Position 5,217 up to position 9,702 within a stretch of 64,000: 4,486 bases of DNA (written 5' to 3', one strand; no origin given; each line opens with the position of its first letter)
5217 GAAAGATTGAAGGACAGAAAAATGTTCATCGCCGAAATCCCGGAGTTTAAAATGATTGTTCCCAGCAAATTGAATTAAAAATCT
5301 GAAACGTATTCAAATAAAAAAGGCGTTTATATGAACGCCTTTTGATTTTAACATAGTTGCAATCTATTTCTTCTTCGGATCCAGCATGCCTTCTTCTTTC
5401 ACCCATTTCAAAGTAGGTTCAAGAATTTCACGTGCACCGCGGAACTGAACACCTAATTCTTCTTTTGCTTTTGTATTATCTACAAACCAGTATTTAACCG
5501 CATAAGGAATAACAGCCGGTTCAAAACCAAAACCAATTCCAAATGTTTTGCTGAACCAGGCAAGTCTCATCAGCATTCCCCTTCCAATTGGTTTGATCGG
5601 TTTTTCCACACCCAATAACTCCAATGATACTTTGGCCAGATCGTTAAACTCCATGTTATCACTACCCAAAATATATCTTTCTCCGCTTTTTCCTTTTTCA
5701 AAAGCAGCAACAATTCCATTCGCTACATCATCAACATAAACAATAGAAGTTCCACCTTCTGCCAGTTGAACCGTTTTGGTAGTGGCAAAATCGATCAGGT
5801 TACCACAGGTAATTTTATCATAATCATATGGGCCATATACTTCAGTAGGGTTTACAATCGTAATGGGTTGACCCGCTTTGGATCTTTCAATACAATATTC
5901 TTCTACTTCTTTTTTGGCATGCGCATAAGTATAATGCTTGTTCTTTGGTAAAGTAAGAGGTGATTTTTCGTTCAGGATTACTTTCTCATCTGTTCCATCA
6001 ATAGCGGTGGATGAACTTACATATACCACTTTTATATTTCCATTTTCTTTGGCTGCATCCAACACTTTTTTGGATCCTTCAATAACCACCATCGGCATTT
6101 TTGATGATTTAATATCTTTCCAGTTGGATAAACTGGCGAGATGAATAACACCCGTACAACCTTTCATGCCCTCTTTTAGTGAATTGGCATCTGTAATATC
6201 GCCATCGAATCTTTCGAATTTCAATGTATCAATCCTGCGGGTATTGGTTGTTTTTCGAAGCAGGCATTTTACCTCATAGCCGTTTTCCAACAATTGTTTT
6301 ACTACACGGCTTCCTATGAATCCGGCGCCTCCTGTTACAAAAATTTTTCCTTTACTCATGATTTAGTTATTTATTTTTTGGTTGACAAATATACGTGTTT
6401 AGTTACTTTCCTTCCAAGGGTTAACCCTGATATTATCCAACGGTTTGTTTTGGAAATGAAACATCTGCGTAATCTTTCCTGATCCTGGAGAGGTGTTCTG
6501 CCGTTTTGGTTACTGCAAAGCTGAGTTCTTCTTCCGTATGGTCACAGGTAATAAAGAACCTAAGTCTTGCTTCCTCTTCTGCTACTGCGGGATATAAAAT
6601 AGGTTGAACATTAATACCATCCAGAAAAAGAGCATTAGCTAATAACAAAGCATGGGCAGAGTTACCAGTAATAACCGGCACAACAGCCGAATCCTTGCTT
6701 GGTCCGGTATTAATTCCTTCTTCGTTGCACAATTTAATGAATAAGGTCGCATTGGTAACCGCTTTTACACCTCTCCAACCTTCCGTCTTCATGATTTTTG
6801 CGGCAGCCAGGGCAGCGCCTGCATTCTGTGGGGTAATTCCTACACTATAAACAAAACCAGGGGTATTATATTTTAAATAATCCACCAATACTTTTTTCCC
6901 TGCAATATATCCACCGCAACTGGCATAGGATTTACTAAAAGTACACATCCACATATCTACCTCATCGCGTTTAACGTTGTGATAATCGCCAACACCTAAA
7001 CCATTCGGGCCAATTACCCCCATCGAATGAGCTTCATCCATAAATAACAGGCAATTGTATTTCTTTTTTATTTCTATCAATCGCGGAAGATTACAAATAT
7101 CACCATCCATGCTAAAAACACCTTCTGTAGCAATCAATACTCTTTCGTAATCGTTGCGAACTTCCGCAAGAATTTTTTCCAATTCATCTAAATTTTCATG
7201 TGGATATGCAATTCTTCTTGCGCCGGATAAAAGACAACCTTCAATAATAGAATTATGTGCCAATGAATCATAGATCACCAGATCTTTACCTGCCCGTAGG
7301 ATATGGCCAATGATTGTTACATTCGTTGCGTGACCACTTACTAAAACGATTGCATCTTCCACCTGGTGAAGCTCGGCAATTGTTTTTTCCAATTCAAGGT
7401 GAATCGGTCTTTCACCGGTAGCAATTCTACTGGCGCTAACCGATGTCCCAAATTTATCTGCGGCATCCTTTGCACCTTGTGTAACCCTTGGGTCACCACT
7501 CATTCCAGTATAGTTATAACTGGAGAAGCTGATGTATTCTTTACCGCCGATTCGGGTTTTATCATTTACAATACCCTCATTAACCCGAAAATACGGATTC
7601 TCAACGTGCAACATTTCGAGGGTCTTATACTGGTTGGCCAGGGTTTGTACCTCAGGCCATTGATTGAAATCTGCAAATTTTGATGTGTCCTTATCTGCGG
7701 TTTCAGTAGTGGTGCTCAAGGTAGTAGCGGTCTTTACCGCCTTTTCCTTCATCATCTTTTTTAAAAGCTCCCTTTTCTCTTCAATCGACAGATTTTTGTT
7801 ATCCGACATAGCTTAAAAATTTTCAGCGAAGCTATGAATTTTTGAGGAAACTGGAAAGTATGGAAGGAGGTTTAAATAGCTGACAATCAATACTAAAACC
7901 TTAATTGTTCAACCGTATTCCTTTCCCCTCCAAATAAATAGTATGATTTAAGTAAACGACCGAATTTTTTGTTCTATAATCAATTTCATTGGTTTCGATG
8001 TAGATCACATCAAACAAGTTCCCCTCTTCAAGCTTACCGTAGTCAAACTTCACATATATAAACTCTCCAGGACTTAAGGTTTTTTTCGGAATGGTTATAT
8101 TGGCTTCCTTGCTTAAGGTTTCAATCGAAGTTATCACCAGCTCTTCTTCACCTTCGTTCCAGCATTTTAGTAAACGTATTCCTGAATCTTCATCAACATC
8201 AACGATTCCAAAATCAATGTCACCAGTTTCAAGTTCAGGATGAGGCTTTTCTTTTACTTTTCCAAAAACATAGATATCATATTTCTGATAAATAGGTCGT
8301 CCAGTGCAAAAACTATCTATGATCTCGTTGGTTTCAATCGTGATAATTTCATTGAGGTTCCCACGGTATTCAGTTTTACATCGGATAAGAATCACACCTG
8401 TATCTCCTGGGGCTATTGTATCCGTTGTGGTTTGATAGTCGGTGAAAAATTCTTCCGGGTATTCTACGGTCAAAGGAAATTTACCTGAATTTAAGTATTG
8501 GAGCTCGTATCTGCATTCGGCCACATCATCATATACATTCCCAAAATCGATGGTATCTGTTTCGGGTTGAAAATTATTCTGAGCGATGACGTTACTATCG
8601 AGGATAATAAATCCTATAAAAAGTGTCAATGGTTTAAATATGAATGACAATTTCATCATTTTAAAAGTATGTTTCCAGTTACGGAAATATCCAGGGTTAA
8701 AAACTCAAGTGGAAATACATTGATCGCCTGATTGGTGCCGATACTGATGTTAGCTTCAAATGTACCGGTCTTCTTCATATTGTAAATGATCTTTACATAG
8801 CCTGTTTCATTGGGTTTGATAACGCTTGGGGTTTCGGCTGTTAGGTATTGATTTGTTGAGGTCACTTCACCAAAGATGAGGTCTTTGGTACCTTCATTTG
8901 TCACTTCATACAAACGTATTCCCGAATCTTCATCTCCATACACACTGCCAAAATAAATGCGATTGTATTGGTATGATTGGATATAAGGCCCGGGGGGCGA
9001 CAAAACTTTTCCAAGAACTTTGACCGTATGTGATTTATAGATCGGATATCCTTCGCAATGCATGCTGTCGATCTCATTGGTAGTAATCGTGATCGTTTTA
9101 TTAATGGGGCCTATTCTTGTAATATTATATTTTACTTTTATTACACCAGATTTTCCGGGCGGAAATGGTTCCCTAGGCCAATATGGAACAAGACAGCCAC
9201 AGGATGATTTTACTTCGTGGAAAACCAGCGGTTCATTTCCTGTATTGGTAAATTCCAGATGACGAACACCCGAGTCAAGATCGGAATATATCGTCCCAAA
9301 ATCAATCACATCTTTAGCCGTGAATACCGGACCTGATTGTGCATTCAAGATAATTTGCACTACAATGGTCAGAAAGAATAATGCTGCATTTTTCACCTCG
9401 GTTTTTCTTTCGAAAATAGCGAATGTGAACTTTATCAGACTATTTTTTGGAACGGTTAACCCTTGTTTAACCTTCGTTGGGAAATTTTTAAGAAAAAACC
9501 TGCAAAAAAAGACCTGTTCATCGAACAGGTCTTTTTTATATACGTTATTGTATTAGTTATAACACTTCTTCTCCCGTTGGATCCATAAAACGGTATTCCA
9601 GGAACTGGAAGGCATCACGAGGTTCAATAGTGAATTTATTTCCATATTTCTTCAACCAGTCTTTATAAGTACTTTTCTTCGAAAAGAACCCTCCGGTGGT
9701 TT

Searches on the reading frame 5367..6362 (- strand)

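Call 31: search_protein_families(library=pfam, proteins=[window:5367-6362:-], max_evalue=0.00001)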
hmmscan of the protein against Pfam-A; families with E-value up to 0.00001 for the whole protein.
window:5367-6362:- (332 aa): 8 families
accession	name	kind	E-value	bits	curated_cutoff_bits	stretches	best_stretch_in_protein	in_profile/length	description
PF01370.27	Epimerase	-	2.1e-35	122.7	20.9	1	7-233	1-240/240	NAD dependent epimerase/dehydratase family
PF01073.25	3Beta_HSD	-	4.5e-24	85.4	22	1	9-222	2-230/280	3-beta hydroxysteroid dehydrogenase/isomerase family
PF16363.11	GDP_Man_Dehyd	-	2.8e-21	76.8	27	1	8-304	1-318/332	GDP-mannose 4,6 dehydratase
PF13460.12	NAD_binding_10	-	1.3e-17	64.7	27.2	1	11-176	1-147/184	NAD(P)H-binding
PF07993.18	NAD_binding_4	-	7.4e-13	48.7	20.1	1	9-182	1-210/258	Male sterility protein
PF05368.20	NmrA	-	4.6e-11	43.3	27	1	4-122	2-111/298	NmrA-like family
PF02719.21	Polysacc_synt_2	-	3.8e-09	36.6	20.2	1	7-124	1-135/293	Polysaccharide biosynthesis protein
PF04321.23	RmlD_sub_bind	-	1.5e-08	34.6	27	1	6-180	2-156/287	RmlD substrate binding domain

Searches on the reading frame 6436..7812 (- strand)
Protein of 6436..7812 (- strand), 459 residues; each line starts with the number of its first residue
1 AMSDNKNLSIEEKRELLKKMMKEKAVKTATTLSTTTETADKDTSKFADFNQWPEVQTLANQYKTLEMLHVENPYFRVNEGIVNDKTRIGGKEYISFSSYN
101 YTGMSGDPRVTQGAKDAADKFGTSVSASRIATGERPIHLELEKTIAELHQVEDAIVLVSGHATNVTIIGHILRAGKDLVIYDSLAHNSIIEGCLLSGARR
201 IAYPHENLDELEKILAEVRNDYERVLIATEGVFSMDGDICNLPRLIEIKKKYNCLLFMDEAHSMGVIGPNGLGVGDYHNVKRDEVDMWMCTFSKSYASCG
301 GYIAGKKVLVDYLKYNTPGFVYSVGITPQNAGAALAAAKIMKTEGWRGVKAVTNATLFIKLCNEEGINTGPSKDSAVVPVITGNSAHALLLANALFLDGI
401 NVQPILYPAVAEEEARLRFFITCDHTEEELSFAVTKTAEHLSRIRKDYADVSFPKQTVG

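Call 31: search_protein_families(library=pfam, proteins=[window:6436-7812:-], max_evalue=0.00001)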
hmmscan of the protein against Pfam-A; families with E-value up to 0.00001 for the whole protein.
window:6436-7812:- (459 aa): 2 families
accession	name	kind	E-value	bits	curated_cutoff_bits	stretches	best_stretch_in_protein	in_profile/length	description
PF00155.27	Aminotran_1_2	-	2.2e-42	146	19.7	1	92-434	2-358/361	Aminotransferase class I and II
PF01053.26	Cys_Met_Meta_PP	-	4.4e-07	29.2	27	1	135-266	51-180/381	Cys/Met metabolism PLP-dependent enzyme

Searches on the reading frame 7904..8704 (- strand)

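Call 28: search_protein_families(library=pfam, proteins=[window:7904-8704:-], max_evalue=0.001)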
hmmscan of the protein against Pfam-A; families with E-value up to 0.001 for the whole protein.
window:7904-8704:- (267 aa): 2 families
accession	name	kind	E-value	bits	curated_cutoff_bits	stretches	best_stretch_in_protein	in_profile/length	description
PF07610.17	DUF1573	-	1.2e-11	44.9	26.1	2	47-127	3-85/98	Protein of unknown function (DUF1573)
PF22544.2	HYDIN_VesB_CFA65-like_Ig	-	4.1e-07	30.6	25.5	0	49-127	7-88/100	HYDIN/CFA65/VesB-like, Ig-like domain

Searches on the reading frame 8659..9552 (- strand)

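Call 28: search_protein_families(library=pfam, proteins=[window:8659-9552:-], max_evalue=0.001)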
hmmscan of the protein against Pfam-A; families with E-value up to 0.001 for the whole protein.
window:8659-9552:- (298 aa): 2 families
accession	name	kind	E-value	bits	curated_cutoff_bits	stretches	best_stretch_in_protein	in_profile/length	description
PF07610.17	DUF1573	-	1.6e-34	118.2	26.1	2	79-160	4-85/98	Protein of unknown function (DUF1573)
PF22544.2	HYDIN_VesB_CFA65-like_Ig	-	2.3e-15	57.1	25.5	2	80-160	7-88/100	HYDIN/CFA65/VesB-like, Ig-like domain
